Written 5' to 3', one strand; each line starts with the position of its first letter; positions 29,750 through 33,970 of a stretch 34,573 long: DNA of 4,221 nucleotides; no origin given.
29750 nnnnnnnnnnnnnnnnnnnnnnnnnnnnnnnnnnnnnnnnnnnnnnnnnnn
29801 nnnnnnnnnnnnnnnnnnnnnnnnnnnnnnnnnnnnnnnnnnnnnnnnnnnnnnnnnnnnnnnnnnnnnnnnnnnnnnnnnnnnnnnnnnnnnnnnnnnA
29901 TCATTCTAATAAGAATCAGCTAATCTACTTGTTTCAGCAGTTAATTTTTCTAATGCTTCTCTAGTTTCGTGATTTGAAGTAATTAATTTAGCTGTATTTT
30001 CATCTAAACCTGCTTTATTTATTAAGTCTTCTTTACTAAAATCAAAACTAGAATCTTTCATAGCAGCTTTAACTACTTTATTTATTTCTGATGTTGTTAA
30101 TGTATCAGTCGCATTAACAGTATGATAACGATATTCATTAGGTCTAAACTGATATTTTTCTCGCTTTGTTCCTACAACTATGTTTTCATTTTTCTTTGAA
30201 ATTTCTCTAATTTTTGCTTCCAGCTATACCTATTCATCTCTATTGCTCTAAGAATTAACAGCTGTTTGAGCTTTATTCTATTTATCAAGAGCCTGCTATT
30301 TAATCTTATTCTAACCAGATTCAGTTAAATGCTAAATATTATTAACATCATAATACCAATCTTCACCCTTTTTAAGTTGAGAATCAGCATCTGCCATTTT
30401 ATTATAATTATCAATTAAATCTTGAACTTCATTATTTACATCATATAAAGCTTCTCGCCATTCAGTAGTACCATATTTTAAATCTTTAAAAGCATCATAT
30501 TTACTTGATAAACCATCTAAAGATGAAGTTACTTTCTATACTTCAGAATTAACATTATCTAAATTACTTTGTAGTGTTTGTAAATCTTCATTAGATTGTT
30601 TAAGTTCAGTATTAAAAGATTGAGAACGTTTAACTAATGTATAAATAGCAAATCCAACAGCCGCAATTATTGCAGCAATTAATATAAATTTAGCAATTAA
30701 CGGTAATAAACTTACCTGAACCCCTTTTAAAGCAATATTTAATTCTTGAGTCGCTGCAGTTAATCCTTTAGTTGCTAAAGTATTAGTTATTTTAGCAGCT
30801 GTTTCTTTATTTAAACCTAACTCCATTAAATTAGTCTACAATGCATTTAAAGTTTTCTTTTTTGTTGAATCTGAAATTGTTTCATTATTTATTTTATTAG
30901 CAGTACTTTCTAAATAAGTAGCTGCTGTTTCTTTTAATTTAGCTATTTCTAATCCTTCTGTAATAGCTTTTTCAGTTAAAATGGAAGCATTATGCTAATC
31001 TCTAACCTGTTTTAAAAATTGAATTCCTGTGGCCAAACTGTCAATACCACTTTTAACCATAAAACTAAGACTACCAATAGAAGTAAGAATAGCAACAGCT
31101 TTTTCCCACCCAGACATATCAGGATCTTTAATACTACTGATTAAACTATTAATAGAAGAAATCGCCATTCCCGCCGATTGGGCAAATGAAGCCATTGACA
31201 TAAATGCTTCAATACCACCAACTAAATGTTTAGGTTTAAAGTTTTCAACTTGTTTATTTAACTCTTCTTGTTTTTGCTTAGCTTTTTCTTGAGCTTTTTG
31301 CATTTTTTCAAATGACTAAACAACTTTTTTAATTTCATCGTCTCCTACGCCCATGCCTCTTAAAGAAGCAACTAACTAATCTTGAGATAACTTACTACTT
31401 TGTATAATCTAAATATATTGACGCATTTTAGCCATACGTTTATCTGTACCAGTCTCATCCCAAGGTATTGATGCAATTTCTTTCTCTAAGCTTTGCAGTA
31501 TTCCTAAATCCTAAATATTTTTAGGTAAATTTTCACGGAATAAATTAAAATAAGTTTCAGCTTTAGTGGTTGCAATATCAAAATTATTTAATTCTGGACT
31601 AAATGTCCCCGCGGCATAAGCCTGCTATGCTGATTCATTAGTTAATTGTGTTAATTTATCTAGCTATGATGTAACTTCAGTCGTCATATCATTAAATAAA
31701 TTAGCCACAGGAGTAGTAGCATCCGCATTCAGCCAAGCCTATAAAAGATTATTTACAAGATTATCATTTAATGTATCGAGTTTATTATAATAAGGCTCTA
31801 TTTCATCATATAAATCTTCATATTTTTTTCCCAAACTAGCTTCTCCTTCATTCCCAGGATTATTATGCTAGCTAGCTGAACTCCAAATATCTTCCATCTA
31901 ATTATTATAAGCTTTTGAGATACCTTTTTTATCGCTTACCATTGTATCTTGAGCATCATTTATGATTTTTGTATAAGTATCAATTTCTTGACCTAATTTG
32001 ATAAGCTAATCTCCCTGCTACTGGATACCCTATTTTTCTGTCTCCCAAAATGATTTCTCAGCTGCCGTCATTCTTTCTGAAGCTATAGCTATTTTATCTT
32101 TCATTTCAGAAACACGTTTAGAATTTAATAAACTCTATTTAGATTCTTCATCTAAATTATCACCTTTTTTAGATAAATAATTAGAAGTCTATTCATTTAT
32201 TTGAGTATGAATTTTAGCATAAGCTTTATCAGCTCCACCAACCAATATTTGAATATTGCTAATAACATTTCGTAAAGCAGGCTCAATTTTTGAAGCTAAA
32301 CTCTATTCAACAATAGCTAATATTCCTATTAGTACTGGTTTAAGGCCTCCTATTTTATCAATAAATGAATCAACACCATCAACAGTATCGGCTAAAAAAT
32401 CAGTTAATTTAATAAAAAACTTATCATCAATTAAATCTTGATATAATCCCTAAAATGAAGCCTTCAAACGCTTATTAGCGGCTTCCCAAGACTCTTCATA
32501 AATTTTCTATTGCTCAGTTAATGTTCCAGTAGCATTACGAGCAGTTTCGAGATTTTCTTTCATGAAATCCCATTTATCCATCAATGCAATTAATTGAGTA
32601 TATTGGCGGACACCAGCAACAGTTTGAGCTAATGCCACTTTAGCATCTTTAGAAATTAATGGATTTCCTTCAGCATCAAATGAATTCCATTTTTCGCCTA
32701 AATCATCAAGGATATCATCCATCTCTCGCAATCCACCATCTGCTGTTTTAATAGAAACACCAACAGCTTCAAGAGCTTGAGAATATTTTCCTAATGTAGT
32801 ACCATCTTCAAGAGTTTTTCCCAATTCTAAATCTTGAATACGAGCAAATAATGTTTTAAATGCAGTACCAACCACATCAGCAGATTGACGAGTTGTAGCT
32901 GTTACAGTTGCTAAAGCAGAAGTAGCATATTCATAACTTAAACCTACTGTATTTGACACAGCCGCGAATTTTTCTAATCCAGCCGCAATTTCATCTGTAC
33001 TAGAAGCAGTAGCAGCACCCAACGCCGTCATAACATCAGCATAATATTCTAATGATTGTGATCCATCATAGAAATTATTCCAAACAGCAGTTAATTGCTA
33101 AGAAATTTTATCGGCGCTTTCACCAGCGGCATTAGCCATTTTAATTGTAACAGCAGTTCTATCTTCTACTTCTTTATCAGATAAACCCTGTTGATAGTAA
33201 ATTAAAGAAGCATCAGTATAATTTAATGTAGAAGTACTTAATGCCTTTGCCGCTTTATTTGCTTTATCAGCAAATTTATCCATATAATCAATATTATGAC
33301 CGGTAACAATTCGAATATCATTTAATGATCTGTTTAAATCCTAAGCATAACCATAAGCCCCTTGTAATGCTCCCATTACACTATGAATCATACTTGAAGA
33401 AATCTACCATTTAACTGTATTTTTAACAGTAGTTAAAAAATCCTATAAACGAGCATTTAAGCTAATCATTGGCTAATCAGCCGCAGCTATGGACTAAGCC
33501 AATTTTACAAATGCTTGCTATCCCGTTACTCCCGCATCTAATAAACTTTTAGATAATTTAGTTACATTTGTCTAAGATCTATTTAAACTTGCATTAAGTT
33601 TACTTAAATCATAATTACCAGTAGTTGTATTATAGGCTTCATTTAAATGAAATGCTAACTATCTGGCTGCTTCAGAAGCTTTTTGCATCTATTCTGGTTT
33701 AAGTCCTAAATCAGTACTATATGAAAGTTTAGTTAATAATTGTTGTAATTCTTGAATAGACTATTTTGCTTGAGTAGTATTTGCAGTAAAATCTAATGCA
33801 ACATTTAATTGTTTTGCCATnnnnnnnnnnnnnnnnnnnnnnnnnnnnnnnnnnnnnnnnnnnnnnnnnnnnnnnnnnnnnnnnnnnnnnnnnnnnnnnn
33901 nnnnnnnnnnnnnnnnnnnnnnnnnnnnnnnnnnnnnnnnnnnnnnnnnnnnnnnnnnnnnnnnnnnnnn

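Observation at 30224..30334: Cluster of seven in-frame TAG codons within 37 codons of the TMP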

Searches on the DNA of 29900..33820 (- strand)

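Call 24: search_dna_similar(query=window:29900-33820:-, collection=phages, mode=distant, max_rows=15)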
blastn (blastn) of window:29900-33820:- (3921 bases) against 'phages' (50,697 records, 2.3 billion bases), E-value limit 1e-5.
Records with a match: 1; places in all: 1; records where one place covers at least 80% of the query: 0.
Best place of each record, by identity: 60-80% 1.
By first word of the organism name: Bacteriophage 1.
By host as written in the record: - 1.
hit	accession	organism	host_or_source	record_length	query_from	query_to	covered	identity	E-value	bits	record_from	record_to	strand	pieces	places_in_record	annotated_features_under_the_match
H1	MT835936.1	Bacteriophage sp.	human fecal samples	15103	484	667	5%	73.8%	4e-19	104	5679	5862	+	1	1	record has no annotation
